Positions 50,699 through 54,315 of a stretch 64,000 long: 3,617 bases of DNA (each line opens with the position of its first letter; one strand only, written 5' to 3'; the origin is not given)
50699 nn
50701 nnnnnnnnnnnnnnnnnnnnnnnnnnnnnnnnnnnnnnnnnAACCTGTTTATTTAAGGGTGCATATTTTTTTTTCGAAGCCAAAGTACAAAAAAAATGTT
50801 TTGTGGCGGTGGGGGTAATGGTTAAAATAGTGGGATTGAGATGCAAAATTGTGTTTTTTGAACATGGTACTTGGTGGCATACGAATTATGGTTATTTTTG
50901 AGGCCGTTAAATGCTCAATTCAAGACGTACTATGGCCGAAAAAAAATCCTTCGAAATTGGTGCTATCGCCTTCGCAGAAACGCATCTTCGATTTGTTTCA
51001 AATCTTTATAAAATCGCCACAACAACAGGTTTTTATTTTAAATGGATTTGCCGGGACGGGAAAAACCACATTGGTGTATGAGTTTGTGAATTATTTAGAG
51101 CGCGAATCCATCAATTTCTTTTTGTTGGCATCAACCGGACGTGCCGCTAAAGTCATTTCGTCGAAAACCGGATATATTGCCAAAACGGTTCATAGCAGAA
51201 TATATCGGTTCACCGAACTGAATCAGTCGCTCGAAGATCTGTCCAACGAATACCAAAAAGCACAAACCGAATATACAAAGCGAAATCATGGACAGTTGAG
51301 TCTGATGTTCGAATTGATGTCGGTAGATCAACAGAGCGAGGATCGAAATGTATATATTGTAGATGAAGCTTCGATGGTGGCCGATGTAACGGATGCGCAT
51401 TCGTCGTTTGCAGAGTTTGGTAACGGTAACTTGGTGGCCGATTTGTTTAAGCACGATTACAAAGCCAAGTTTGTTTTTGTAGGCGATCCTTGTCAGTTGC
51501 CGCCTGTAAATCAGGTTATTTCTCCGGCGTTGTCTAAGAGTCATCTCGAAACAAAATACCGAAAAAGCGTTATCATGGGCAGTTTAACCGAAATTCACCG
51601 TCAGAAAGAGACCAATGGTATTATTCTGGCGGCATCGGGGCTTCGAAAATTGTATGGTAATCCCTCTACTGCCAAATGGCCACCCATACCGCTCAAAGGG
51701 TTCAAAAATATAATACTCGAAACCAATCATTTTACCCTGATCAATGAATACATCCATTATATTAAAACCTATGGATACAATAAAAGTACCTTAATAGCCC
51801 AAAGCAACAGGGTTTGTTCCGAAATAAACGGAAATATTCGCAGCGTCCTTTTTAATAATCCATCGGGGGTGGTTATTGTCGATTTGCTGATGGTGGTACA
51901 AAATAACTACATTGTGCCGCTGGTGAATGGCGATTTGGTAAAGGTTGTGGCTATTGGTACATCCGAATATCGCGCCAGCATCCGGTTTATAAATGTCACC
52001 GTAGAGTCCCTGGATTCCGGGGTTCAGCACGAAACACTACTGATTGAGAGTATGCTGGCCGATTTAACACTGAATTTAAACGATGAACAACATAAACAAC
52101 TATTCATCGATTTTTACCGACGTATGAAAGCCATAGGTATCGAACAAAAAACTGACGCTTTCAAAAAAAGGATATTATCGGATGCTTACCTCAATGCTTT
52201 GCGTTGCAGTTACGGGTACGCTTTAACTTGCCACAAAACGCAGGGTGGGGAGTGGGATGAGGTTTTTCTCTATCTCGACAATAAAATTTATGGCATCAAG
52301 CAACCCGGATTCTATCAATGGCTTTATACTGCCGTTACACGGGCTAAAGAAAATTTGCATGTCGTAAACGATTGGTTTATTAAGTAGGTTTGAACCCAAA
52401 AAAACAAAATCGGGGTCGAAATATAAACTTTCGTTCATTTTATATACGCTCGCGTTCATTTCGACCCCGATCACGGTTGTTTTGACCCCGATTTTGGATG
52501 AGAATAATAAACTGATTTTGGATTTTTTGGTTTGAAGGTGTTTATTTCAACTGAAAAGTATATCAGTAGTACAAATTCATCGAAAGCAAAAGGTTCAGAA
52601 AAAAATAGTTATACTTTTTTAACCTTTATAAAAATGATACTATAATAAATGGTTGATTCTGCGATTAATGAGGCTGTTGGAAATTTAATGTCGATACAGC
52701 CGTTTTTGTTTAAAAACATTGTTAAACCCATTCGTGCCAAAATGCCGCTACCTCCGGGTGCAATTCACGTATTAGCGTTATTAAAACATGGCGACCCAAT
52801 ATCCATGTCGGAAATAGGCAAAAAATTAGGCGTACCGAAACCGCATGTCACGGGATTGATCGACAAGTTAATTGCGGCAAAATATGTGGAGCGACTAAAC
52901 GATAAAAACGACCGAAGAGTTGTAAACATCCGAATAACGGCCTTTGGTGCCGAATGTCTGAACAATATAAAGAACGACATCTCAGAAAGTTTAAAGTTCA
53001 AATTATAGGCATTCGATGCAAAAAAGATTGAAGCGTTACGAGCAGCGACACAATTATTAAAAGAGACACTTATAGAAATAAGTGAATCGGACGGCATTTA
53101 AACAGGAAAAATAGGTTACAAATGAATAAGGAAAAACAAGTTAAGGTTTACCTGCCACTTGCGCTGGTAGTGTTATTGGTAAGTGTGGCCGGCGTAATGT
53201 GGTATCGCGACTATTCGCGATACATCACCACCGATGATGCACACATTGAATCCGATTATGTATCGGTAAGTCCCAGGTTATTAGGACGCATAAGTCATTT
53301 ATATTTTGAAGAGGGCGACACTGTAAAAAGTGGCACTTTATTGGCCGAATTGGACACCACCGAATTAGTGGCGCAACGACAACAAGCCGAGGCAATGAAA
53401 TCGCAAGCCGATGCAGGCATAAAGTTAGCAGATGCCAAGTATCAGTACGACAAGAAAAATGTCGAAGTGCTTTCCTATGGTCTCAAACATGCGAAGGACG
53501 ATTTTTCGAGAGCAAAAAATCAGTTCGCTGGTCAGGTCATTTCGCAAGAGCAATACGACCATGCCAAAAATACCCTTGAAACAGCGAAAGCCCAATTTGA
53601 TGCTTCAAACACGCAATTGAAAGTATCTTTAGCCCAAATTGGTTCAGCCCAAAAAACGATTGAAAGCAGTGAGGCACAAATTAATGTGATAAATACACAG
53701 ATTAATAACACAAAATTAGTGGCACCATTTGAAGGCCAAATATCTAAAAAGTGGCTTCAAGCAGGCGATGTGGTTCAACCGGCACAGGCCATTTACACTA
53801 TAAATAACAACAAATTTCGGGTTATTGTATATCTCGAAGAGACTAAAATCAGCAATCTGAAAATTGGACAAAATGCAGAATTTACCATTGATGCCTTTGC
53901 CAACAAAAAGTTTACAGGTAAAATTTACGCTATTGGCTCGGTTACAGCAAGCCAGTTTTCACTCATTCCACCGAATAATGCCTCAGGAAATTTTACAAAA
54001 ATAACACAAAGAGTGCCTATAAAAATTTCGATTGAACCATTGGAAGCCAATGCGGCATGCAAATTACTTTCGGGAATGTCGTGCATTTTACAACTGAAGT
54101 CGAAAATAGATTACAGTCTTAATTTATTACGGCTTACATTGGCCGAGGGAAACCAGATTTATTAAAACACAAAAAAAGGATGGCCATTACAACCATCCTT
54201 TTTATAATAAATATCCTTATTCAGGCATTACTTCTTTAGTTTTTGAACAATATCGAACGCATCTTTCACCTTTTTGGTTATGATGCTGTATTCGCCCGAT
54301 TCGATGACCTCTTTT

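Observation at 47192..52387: Orphan CARF-effector island: Card1/Can2-like nuclease, small Rossmann-like protein, MNT/HepT, Csx1 and a divergent SF1 helicase, with no Cas10, cas gene or CRISPR array in 64 kb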

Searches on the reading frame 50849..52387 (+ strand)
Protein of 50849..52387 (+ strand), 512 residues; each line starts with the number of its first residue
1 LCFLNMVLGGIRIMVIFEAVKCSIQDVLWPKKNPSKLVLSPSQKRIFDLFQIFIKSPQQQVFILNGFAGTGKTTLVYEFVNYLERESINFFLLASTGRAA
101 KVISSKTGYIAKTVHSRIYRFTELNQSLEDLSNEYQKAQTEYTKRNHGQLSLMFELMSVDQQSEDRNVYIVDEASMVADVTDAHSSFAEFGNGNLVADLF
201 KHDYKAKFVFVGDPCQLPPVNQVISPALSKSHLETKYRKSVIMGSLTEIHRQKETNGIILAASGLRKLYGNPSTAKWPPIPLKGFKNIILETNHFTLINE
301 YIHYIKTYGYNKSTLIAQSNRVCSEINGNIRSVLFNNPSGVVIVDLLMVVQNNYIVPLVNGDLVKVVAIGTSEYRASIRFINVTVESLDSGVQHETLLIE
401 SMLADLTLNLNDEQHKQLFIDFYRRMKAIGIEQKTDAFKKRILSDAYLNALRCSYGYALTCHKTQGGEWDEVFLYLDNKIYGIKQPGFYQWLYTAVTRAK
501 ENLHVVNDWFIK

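Call 3: search_protein_families(library=pfam, proteins=[window:50849-52387:+], max_evalue=0.1)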
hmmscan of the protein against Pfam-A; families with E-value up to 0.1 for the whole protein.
window:50849-52387:+ (512 aa): 25 families
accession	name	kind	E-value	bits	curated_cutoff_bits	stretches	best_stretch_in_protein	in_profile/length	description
PF13604.12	AAA_30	-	7.4e-21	75.2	27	1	58-266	17-169/191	AAA domain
PF13245.12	AAA_19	-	3.3e-16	60.1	25.1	1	58-220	10-132/134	AAA domain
PF13538.12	UvrD_C_2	-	1.4e-13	50.9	27.4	1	455-506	1-52/52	UvrD-like helicase C-terminal domain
PF01443.25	Viral_helicase1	-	1.8e-10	41.5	21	1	446-507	170-228/228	Viral superfamily 1 RNA helicase core domain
PF05970.20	PIF1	-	3.7e-09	37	25.9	1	39-117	2-75/223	PIF1-like helicase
PF13401.12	AAA_22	-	1.3e-06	29.2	27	1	58-217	4-126/130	AAA domain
PF09848.15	SLFN-g3_helicase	-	3.3e-06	27.1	24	1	60-224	2-133/354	Schlafen group 3, DNA/RNA helicase domain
PF24883.2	NPHP3_N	-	4.9e-06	27.3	24.8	1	50-171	12-129/164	Nephrocystin 3, N-terminal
PF13086.12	AAA_11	-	9.2e-06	26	27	1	206-220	239-253/257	AAA domain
PF10498.14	IFT57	-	0.00073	19.1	40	1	98-177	254-333/360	Intra-flagellar transport protein 57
PF13191.12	AAA_16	-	0.00097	20.1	32.6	1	46-107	12-64/167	AAA ATPase domain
PF13173.12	AAA_14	-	0.0013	19.2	27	1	59-94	2-38/129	AAA domain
PF01637.24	ATPase_2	-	0.0031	17.8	33.2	1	58-200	19-136/225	ATPase domain predominantly from Archaea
PF00448.28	SRP54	-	0.0049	17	22.7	1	60-189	2-138/196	SRP54-type protein, GTPase domain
PF02367.23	TsaE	-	0.0074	16.7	26.6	1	50-124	11-80/128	Threonylcarbamoyl adenosine biosynthesis protein TsaE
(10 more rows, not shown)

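Call 4: search_protein_families(library=ncbifam, proteins=[window:50849-52387:+], max_evalue=0.1)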
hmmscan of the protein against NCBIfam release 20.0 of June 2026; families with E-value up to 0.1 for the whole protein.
window:50849-52387:+ (512 aa): 17 families
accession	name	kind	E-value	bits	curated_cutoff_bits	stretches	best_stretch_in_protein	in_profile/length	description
TIGR01448.2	helicase_RecD2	equivalog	4.9e-30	104.3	500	2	56-382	328-624/713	SF1B family DNA helicase RecD2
TIGR01447.1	recD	equivalog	1.5e-19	70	310.15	2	454-508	524-575/597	exodeoxyribonuclease V subunit alpha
TIGR02768.1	TraA_Ti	equivalog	1.8e-09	36.5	590.45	1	60-129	376-445/751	Ti-type conjugative transfer relaxase TraA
NF008127.0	PRK10875.1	equivalog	4.1e-08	32.2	671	1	456-506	543-590/619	exodeoxyribonuclease V subunit alpha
NF010402.0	PRK13826.1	subfamily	0.00059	17.8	1317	0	161-222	464-513/1102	Dtr system oriT relaxase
NF004071.0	PRK05580.2-3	equivalog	0.00082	17.4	1105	1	6-81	168-244/735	primosomal protein N'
TIGR00150.1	T6A_YjeE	equivalog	0.0053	16.6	60.1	1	41-82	3-45/135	tRNA (adenosine(37)-N6)-threonylcarbamoyltransferase complex ATPase subunit type 1 TsaE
NF003231.0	PRK04195.2-1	equivalog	0.0076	15.1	442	1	56-112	40-94/517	replication factor C large subunit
NF009419.0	PRK12784.1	equivalog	0.011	15.8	135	1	320-400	6-73/84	hypothetical protein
TIGR00064.1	ftsY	equivalog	0.011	14.9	260.7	1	47-100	67-121/279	signal recognition particle-docking protein FtsY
NF004041.0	PRK05541.1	subfamily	0.012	15.6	127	0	57-94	5-42/176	adenylyl-sulfate kinase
NF003229.0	PRK04195.1-5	equivalog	0.026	13.2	280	1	56-105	41-88/413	replication factor C large subunit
NF003230.0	PRK04195.1-6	equivalog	0.038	12.7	441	1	50-111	30-89/494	replication factor C large subunit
NF033829.0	plas_excl_MbeD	equivalog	0.046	14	60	0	124-169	8-52/69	MbeD family mobilization/exclusion protein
NF041000.1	ATPase_ComGA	equivalog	0.05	12.6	300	0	58-86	127-155/267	competence type IV pilus ATPase ComGA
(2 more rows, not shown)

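Call 5: search_protein_families(library=padloc, proteins=[window:50849-52387:+], max_evalue=0.1)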
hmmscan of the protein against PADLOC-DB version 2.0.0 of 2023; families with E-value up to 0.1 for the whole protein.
window:50849-52387:+ (512 aa): 22 families
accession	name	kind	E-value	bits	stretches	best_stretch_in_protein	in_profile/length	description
PDLC04475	PDC-M16A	-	4.9e-115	383.7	1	36-507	9-485/721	-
PDLC04476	PDC-M16A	-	4.3e-112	373.7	1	39-507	5-473/691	-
PDLC04472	PDC-M16A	-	9.6e-104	346.5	2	38-379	219-550/930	-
PDLC04474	PDC-M16A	-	2.4e-44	150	2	32-357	209-509/917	-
PDLC01734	typeIV_RecD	-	2.6e-27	93.4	2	24-220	325-476/763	RecD_0_IVD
PDLC05064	PDC-S68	-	3.7e-22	75.9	2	57-221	698-825/1273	-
PDLC05066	PDC-S68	-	2.1e-21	73.7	3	58-127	592-664/1202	-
PDLC05065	PDC-S68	-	1.3e-20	70.8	2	59-221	620-746/1221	-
PDLC01148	RecD_like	-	2.3e-17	60.6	2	58-221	327-446/719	RecD/Tra ATPase fused to N-terminal HHH domain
PDLC04470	PDC-M16A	-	1.9e-14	50.8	2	31-217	204-375/895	-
PDLC04469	PDC-M16A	-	2.5e-14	50.5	2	440-507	616-682/892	-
PDLC05035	PDC-S53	-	9.2e-11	38.5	2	456-505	818-864/900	-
PDLC04471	PDC-M16A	-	3e-08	31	1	438-505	403-469/687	-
PDLC02350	AbiO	-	9.3e-08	29.2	1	39-94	179-229/468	AbiO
PDLC02372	Nhi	-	5.2e-07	26.7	1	52-91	194-230/470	-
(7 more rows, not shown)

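Call 44: search_solved_structures(query=window:50864-52387:+, max_evalue=0.001, show_alignments=0)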
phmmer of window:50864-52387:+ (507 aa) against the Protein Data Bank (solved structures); distinct sequences matched with E-value up to 0.001: 3.
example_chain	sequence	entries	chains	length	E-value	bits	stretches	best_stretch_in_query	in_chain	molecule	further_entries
9kwf_B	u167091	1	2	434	2.9e-15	59.4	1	200-261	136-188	Putative deoxyribonuclease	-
3e1s_A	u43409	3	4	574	4.2e-09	39.1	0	54-111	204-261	Exodeoxyribonuclease V, subunit RecD | Exodeoxyribonuclease V, subunit RecD, putative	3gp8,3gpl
3upu_A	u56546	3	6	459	2.8e-05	26.4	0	34-113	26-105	ATP-dependent DNA helicase dda | Dda helicase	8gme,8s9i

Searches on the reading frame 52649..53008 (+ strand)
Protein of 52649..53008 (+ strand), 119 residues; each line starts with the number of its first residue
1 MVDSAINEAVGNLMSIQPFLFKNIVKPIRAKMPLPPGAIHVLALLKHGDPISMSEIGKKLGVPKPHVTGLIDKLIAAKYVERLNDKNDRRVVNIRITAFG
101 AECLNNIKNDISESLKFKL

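Call 37: search_protein_families(library=padloc, proteins=[window:52649-53008:+], max_evalue=0.001)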
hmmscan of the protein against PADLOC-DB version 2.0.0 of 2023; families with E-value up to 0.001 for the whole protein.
window:52649-53008:+ (119 aa): 3 families
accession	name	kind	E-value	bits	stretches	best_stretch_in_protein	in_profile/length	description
PDLC01866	CARF3--CARF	-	1.1e-05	23.5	1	40-100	143-200/207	-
PDLC01438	Csa3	-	7.8e-05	20.8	1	39-102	151-207/305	"CAS-I,CAS-II,CAS-III,CAS-IV,CAS-V,CAS-VI; associated_signaling"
PDLC01879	CARF3--CARF_TM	-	0.00011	20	1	34-108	154-221/222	-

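Call 66: search_protein_families(library=pfam, proteins=[window:52649-53008:+], max_evalue=0.001)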
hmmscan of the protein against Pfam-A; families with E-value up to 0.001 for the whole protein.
window:52649-53008:+ (119 aa): 5 families
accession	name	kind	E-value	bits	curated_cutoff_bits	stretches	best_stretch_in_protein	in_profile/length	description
PF01047.28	MarR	-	2.2e-13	50.3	24.6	1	36-92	3-59/59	MarR family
PF12802.13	MarR_2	-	6.3e-12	45.9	27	1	34-90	3-60/61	MarR family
PF13463.12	HTH_27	-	6.7e-06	26.7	22.2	1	42-100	9-68/68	Winged helix DNA-binding domain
PF22381.2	Staph_reg_Sar_Rot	-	1.7e-05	25.3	27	1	25-106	3-84/85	Transcriptional regulator SarA/Rot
PF09339.16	HTH_IclR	-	2.5e-05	24.4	22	1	38-82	5-50/52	IclR helix-turn-helix domain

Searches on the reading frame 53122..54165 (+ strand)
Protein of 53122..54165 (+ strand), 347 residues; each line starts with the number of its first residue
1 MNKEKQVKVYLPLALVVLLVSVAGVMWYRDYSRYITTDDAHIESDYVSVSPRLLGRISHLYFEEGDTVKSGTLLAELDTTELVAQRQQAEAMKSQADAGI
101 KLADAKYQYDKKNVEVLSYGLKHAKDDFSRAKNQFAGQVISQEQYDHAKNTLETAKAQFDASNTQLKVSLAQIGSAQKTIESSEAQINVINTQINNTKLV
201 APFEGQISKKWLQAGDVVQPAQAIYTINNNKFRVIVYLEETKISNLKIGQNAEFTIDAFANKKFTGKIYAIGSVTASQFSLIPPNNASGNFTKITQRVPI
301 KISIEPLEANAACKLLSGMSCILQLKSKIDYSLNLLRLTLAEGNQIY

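Call 37: search_protein_families(library=padloc, proteins=[window:53122-54165:+], max_evalue=0.001)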
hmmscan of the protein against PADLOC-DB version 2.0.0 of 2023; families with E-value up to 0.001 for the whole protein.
window:53122-54165:+ (347 aa): 1 family
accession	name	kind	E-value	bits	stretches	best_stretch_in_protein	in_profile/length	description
PDLC02740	PbeC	-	0.00022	18.2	1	79-208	359-487/648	PbeC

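Call 66: search_protein_families(library=pfam, proteins=[window:53122-54165:+], max_evalue=0.001)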
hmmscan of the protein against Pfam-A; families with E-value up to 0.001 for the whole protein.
window:53122-54165:+ (347 aa): 5 families
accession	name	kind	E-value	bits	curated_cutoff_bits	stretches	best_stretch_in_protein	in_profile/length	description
PF16576.10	HlyD_D23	-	1.3e-18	67.5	30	1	43-273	16-186/214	Barrel-sandwich domain of CusB or HlyD membrane-fusion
PF13437.12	HlyD_3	-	3.6e-13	50.6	22.2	1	199-277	2-82/106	HlyD family secretion protein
PF00529.27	CusB_dom_1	-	6.1e-09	36.5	26.5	1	20-310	4-73/89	Cation efflux system protein CusB domain 1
PF13533.13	Biotin_lipoyl_2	-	0.00015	22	29.8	0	47-78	1-32/32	Biotin-lipoyl like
PF02321.23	OEP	-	0.00058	20.2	22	1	82-173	91-182/187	Outer membrane efflux protein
